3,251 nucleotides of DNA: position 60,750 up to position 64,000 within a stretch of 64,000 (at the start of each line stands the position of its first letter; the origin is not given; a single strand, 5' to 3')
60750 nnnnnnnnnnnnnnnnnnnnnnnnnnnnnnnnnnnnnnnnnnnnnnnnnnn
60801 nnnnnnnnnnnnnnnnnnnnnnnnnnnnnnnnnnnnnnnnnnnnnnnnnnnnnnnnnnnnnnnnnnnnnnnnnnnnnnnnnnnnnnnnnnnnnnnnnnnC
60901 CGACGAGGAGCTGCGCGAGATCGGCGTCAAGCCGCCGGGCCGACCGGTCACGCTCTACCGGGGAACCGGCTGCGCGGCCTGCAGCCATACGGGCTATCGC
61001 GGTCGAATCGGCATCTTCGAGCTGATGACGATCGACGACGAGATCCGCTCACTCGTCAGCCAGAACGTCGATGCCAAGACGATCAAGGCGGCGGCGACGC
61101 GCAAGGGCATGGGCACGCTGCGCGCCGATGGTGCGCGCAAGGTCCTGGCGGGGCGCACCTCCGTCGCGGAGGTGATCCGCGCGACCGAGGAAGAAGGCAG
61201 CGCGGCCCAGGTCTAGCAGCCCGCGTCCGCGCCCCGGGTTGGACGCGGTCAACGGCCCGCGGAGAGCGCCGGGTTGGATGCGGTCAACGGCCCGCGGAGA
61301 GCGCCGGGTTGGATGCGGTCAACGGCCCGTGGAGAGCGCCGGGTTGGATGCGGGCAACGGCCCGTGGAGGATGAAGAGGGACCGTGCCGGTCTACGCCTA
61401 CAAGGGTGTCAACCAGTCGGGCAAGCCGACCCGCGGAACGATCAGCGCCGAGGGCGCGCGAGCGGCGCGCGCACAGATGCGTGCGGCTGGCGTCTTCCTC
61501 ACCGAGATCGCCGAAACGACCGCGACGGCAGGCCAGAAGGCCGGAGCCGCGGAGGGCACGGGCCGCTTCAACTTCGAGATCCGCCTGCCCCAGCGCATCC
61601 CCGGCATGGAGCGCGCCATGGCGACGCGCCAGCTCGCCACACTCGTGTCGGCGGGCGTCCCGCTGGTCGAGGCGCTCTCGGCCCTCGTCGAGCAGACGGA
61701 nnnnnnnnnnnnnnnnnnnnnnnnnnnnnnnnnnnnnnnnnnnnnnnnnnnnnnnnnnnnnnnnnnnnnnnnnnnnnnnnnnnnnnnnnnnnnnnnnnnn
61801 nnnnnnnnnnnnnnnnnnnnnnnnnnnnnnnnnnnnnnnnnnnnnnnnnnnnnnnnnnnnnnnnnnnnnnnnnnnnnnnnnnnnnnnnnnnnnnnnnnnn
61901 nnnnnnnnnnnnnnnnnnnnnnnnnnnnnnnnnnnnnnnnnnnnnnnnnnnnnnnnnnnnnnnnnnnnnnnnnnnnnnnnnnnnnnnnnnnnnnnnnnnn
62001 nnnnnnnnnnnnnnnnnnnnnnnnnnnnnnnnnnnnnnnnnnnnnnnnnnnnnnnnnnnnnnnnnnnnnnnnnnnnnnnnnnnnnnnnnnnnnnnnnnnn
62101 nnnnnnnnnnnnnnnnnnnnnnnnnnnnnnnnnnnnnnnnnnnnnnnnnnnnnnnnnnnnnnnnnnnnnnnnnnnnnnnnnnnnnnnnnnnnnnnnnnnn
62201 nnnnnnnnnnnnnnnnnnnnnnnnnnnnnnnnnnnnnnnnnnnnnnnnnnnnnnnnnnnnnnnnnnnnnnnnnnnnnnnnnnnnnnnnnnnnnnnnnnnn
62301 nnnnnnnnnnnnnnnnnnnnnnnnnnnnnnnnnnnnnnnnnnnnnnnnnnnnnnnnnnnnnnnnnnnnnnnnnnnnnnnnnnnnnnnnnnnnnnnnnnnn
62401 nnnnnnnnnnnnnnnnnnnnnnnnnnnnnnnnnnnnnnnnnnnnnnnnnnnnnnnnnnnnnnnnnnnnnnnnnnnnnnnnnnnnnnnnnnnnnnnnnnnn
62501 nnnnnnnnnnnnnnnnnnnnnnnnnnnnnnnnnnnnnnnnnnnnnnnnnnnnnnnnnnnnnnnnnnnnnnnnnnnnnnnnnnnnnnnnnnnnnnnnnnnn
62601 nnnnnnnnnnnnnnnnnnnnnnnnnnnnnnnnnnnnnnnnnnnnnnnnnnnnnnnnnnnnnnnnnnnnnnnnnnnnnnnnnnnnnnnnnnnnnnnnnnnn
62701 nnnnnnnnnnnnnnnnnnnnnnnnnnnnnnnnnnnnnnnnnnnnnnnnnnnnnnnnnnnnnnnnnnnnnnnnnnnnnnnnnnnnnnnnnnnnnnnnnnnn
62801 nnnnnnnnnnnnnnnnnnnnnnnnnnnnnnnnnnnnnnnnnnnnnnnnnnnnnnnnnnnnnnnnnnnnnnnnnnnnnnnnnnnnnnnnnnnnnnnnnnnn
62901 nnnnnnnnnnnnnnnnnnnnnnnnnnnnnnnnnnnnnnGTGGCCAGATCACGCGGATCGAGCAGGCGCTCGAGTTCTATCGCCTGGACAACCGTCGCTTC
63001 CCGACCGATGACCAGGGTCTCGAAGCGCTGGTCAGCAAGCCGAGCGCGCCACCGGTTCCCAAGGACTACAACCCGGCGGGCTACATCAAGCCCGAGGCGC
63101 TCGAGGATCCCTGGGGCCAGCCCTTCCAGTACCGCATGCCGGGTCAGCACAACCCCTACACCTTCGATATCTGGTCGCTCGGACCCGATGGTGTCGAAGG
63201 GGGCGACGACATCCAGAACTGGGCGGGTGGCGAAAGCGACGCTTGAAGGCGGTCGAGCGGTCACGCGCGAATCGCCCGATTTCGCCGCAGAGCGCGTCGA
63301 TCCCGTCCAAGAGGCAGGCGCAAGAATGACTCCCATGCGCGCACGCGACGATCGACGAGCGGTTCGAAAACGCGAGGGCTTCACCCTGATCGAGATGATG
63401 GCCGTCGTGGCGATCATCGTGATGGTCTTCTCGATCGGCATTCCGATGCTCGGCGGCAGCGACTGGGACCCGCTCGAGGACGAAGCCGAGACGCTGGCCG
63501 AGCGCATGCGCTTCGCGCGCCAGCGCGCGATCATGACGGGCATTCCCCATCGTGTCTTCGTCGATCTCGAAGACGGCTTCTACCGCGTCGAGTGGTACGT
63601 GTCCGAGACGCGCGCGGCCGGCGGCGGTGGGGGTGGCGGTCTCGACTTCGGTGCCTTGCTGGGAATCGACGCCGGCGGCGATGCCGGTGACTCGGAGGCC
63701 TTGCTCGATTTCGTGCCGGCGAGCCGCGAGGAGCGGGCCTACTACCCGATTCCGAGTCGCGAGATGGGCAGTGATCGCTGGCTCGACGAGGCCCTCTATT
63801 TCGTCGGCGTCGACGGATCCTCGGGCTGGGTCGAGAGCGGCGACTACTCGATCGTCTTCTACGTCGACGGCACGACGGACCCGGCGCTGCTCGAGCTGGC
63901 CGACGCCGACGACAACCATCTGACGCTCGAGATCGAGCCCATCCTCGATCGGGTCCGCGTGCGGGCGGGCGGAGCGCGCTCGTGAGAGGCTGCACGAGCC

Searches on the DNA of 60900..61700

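Call 24: search_rna_families(source=window, start=60900, end=61700, threshold=evalue, max_evalue=1)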
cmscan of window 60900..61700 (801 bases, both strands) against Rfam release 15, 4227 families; matches with E-value up to 1: 0.
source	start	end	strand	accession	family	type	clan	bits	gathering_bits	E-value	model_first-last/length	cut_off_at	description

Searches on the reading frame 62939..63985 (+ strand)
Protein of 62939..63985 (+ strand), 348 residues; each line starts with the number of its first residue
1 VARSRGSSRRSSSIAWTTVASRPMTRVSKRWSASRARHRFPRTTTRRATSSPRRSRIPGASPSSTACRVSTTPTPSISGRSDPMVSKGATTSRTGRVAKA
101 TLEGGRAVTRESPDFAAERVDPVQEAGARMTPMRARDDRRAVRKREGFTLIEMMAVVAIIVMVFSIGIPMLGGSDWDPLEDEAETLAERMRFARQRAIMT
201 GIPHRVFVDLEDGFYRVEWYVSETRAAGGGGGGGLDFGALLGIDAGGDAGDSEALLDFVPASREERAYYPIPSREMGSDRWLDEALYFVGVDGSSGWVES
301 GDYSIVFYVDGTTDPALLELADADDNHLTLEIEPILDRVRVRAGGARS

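Call 4: search_protein_families(library=pfam, proteins=[window:62939-63985:+])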
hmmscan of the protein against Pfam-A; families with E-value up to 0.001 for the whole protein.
window:62939-63985:+ (348 aa): 1 family
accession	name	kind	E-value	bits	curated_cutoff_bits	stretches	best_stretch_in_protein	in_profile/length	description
PF07963.17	N_methyl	-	1.3e-05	25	21.2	1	143-166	2-25/27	Prokaryotic N-terminal methylation motif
